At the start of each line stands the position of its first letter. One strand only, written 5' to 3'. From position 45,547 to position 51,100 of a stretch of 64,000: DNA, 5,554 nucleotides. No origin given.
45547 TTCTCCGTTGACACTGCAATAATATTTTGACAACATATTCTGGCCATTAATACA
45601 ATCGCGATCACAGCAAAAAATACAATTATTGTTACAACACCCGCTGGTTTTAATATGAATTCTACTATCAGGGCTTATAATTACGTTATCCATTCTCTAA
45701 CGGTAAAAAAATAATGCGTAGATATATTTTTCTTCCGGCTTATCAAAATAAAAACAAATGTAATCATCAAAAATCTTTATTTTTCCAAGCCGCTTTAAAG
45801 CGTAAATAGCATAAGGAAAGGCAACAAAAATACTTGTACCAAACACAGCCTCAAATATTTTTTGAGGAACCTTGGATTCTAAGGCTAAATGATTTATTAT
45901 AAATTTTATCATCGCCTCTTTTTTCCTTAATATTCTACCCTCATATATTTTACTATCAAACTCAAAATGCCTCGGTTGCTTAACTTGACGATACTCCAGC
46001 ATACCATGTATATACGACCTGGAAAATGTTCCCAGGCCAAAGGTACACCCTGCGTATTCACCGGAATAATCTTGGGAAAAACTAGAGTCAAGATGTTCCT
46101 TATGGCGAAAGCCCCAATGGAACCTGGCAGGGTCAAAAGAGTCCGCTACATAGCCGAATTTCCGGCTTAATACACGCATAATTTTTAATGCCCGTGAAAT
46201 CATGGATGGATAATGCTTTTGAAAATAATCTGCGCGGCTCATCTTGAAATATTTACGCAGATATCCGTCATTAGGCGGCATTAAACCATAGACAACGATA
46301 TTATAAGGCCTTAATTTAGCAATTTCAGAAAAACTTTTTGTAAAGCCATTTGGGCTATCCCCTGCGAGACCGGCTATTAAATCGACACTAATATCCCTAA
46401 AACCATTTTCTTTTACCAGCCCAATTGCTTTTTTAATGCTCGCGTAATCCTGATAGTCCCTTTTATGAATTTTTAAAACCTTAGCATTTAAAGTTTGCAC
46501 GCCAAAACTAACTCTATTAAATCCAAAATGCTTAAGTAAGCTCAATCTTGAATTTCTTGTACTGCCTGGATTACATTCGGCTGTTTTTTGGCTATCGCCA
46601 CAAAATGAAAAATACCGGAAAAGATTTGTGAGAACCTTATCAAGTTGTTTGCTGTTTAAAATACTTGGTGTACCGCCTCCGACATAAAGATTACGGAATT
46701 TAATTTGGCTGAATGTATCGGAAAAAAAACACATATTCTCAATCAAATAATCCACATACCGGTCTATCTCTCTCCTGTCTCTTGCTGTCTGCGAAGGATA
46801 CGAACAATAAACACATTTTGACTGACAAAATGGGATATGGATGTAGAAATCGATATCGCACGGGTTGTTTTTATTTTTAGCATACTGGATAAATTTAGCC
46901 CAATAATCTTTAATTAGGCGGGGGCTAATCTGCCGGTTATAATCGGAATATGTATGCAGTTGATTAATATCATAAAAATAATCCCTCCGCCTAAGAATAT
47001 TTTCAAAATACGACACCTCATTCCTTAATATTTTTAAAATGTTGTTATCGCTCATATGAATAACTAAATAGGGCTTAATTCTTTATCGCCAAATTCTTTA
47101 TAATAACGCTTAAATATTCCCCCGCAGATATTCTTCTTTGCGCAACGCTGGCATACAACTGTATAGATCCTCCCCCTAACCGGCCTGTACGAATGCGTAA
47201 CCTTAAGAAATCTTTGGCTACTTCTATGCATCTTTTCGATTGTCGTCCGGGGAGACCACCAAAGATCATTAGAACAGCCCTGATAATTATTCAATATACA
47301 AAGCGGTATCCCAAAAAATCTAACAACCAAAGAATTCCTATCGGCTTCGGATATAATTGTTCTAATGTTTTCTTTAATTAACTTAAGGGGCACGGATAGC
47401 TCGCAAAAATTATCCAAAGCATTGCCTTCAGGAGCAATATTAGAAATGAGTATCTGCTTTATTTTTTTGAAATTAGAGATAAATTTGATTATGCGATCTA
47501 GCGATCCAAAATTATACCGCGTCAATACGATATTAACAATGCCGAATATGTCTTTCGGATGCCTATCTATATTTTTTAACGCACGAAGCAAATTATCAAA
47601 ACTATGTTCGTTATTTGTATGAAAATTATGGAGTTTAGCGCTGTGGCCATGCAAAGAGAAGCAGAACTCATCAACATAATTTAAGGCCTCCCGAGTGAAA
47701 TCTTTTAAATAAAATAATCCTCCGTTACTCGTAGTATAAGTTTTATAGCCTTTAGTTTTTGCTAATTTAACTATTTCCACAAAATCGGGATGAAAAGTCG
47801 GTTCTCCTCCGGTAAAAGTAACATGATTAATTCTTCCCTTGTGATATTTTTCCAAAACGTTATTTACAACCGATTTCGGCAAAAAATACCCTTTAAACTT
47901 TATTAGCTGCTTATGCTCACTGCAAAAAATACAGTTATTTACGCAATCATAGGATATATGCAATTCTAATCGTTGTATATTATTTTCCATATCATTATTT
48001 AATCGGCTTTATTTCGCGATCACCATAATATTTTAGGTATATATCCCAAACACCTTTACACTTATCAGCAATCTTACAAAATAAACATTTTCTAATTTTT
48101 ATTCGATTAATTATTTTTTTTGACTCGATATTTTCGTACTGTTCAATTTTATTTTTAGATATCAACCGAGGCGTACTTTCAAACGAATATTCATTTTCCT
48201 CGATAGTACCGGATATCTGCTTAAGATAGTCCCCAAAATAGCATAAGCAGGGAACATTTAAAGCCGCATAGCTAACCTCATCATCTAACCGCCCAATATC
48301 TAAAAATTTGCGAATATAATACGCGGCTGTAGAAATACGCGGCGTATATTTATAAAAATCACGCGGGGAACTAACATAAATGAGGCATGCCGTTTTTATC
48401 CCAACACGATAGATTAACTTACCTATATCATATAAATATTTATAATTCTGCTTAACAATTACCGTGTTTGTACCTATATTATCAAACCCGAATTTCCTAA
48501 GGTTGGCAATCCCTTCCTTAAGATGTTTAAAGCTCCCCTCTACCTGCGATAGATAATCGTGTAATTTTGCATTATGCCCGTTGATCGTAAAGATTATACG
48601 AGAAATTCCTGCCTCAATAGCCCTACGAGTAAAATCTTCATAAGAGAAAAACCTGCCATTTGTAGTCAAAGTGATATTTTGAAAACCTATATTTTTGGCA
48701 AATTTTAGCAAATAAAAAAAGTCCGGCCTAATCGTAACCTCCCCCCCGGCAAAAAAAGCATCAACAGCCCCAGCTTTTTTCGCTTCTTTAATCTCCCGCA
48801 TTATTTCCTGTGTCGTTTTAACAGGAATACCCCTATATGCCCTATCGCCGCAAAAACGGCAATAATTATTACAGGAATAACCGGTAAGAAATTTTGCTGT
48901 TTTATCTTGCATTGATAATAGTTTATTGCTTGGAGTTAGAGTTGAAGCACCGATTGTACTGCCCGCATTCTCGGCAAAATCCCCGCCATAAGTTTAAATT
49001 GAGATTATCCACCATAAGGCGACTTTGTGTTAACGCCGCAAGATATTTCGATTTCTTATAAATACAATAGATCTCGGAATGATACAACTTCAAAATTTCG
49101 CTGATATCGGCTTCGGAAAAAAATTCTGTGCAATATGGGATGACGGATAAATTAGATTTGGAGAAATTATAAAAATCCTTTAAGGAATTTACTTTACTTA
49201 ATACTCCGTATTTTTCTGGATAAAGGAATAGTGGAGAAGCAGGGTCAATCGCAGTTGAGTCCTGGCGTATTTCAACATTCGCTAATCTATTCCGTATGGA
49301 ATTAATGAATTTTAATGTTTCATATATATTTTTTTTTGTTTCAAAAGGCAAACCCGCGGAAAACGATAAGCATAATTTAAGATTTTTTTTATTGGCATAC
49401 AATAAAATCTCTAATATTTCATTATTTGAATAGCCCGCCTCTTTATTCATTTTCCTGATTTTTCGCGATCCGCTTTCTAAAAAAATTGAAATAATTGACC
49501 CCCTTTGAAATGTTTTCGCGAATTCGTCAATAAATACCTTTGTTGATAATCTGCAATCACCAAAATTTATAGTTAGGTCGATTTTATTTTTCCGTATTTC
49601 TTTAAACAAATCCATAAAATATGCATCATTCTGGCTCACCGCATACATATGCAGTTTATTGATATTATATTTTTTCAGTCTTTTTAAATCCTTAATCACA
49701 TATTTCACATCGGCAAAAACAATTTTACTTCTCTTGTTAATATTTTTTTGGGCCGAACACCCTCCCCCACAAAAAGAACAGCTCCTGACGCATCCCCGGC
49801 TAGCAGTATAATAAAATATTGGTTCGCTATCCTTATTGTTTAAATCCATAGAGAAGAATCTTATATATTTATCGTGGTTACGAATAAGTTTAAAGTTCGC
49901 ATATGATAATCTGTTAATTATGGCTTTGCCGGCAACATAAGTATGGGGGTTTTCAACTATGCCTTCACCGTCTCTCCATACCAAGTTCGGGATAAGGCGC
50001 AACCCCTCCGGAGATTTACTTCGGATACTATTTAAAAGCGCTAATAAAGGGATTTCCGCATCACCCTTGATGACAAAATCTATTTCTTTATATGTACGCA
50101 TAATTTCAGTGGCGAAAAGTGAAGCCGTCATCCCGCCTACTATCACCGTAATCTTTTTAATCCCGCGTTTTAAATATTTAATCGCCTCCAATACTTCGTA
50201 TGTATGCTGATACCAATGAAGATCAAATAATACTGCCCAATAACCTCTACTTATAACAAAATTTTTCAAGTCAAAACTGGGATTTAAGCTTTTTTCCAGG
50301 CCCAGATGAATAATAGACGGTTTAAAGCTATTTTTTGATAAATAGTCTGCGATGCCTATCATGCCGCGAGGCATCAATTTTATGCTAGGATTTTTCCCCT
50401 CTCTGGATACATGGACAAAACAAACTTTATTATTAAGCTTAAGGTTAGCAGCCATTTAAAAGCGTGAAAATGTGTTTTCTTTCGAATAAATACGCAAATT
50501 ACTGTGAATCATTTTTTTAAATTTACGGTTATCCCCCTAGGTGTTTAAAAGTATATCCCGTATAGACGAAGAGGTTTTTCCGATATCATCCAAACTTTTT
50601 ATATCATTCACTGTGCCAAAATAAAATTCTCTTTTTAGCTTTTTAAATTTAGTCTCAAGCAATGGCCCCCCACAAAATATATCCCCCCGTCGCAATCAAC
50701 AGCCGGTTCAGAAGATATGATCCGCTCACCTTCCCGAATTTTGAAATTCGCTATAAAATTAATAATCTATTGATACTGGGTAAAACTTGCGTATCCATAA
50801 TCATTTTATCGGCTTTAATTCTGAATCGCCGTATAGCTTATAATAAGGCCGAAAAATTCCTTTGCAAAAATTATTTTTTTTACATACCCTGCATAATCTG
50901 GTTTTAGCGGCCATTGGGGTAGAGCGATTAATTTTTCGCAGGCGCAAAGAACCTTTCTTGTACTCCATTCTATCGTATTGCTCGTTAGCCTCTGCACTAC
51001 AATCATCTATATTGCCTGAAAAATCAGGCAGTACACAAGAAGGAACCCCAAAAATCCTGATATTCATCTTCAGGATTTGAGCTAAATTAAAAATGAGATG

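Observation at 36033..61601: A ~25.5-kb single-strand island packing 17 radical SAM genes (18 rSAM domains) around a His-Xaa-Ser repeat precursor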

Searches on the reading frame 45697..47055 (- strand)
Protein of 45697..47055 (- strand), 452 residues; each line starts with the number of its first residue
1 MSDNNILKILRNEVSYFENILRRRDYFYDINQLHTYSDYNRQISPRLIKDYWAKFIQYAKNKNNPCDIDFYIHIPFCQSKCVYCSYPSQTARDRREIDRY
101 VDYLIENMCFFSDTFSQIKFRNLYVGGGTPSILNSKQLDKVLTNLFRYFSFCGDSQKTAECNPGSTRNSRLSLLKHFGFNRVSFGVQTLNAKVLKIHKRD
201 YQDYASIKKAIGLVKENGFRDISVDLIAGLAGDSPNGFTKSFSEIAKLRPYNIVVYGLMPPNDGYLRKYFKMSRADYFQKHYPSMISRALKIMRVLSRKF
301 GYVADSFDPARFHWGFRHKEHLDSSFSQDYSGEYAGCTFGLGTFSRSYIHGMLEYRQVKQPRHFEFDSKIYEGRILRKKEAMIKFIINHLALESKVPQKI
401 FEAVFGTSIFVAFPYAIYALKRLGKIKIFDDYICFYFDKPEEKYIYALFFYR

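Call 5: search_protein_families(library=pfam, proteins=[window:45697-47055:-], max_evalue=0.01)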
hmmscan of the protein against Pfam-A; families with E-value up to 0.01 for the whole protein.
window:45697-47055:- (452 aa): 1 family
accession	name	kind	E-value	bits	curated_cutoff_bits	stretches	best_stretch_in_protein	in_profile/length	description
PF04055.27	Radical_SAM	-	1.2e-16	61.8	29.5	1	71-237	1-158/166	Radical SAM superfamily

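Call 8: search_protein_families(library=ncbifam, proteins=[window:45697-47055:-], max_evalue=0.01)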
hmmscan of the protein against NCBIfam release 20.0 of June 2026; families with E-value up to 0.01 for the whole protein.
window:45697-47055:- (452 aa): 21 families
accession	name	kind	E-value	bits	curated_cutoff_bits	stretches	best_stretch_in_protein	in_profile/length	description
NF006067.1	PRK08208.1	equivalog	3.6e-44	151.4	380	1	61-424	29-388/427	STM4012 family radical SAM protein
TIGR03994.1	rSAM_HemZ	equivalog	1.4e-43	149.6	321.4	1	64-259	81-277/401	coproporphyrinogen dehydrogenase HemZ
TIGR00539.1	hemN_rel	equivalog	8.3e-41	140.3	205.4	1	70-426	3-345/361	radical SAM family heme chaperone HemW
TIGR00538.1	hemN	equivalog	3.3e-40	138.3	324.95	1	59-257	41-239/454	oxygen-independent coproporphyrinogen III oxidase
TIGR04107.1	rSAM_HutW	equivalog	2.1e-35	122.4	400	1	39-271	15-243/419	heme anaerobic degradation radical SAM methyltransferase ChuW/HutW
NF006064.0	PRK08207.2-2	equivalog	1.2e-33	116.9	504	1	66-259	143-339/465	coproporphyrinogen III oxidase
NF004567.0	PRK05904.1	equivalog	9e-33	113.9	355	1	70-270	9-204/353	coproporphyrinogen III oxidase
NF006060.0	PRK08207.1-3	equivalog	1.2e-30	106.8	653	1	65-259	147-345/477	coproporphyrinogen III oxidase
NF006062.0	PRK08207.1-5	equivalog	1.3e-25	90.2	1007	1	66-258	147-343/476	coproporphyrinogen III oxidase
NF006063.0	PRK08207.2-1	equivalog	4.2e-25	88.3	1074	1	57-259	185-387/518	coproporphyrinogen III oxidase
NF005133.0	PRK06582.1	equivalog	5.4e-25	88.2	597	1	66-259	10-200/390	coproporphyrinogen III oxidase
NF006061.0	PRK08207.1-4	equivalog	1.6e-23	83.3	702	1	67-258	173-368/501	coproporphyrinogen III oxidase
NF006065.0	PRK08207.2-4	equivalog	3.9e-22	78.9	922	1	60-279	161-385/484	coproporphyrinogen III oxidase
NF006066.0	PRK08207.2-5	equivalog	5.1e-21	74.8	1117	1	61-258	184-384/518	coproporphyrinogen III oxidase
NF006385.0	PRK08629.1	equivalog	1.1e-20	73.9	355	1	70-276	55-252/439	coproporphyrinogen III oxidase family protein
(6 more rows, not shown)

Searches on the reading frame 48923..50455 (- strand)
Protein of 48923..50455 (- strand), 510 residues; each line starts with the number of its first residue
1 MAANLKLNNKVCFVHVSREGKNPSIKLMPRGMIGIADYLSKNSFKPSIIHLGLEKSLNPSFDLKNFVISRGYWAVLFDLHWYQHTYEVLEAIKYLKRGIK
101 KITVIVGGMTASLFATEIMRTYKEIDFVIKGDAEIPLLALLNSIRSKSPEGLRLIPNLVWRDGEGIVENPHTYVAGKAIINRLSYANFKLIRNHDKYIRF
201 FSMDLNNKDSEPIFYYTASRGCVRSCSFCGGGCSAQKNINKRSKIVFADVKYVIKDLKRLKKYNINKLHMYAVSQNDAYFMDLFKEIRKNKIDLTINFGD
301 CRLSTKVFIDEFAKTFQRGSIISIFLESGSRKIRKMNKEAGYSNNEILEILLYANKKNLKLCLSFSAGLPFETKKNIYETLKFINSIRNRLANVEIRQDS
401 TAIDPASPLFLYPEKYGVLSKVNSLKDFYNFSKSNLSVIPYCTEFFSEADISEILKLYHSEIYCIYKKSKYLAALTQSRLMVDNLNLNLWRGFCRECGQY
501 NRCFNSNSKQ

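Call 5: search_protein_families(library=pfam, proteins=[window:48923-50455:-], max_evalue=0.01)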
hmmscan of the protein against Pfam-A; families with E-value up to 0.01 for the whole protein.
window:48923-50455:- (510 aa): 2 families
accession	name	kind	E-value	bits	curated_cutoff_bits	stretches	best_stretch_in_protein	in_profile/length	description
PF04055.27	Radical_SAM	-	4.1e-17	63.3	29.5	1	218-384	3-166/166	Radical SAM superfamily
PF02310.24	B12-binding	-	1.7e-07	31.5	32.1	1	29-140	14-120/121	B12 binding domain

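Call 8: search_protein_families(library=ncbifam, proteins=[window:48923-50455:-], max_evalue=0.01)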
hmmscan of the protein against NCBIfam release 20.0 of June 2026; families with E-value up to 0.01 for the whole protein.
window:48923-50455:- (510 aa): 20 families
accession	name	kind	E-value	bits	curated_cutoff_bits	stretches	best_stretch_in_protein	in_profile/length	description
TIGR04190.1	B12_SAM_Ta0216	equivalog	1.6e-51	175.5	500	1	24-462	32-475/554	TIGR04190 family B12-binding domain/radical SAM domain protein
TIGR03975.1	rSAM_ocin_1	subfamily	4.4e-15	55.2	281.85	1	92-445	148-488/606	RiPP maturation radical SAM C-methyltransferase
NF038361.1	rSAM_Sden_1168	equivalog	1.6e-12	46.8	575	1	72-463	141-520/560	Sden_1168 family B12-binding radical SAM P-methyltransferase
TIGR04385.1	B12_rSAM_cofa1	equivalog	6.4e-12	45.4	450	1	91-388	89-365/438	B12 lower ligand biosynthesis radical SAM protein BzaD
TIGR04013.1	B12_SAM_MJ_1487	hypoth_equivalog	2.7e-11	42.9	251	1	86-244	57-182/382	TIGR04013 family B12-binding domain/radical SAM domain-containing protein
TIGR04014.1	B12_SAM_MJ_0865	equivalog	5.7e-11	41.8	360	1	88-387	52-336/434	methyl-coenzyme M reductase glutamine C-methyltransferase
NF050148.1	rSAM_ApyD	equivalog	1.3e-10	40.4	750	1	92-395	94-374/645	RiPP biosynthesis radical SAM protein ApyD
TIGR04367.1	HpnR_B12_rSAM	equivalog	5e-10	38.5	650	1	26-292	19-258/490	hopanoid C-3 methylase HpnR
TIGR04479.1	bcpD_PhpK_rSAM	subfamily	8.3e-10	37.6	600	1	82-418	121-436/504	PhpK family radical SAM P-methyltransferase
TIGR02026.1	BchE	equivalog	2.9e-09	36.3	481.35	1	85-392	76-370/497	magnesium-protoporphyrin IX monomethyl ester anaerobic oxidative cyclase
TIGR04072.2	rSAM_ladder_B12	equivalog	1.9e-08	33.4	360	2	87-149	85-145/443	lipid biosynthesis B12-binding/radical SAM protein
TIGR00089.1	TIGR00089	subfamily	5.5e-08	32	251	1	199-389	126-320/429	MiaB/RimO family radical SAM methylthiotransferase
TIGR03471.1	HpnJ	equivalog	1.8e-07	30.4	577.6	1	211-463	195-433/472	hopanoid biosynthesis associated radical SAM protein HpnJ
TIGR01574.1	miaB-methiolase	equivalog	6.4e-07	28.7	355.3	1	211-388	143-326/437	tRNA (N6-isopentenyl adenosine(37)-C2)-methylthiotransferase MiaB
TIGR04295.1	B12_rSAM_oligo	hypoth_equivalog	3e-06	26.2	400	1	101-356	102-332/422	TIGR04295 family B12-binding domain-containing radical SAM protein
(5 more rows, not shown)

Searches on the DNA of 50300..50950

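Call 75: search_rna_families(source=window, start=50300, end=50950, threshold=evalue, max_evalue=1)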
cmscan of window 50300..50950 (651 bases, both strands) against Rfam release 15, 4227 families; matches with E-value up to 1: 0.
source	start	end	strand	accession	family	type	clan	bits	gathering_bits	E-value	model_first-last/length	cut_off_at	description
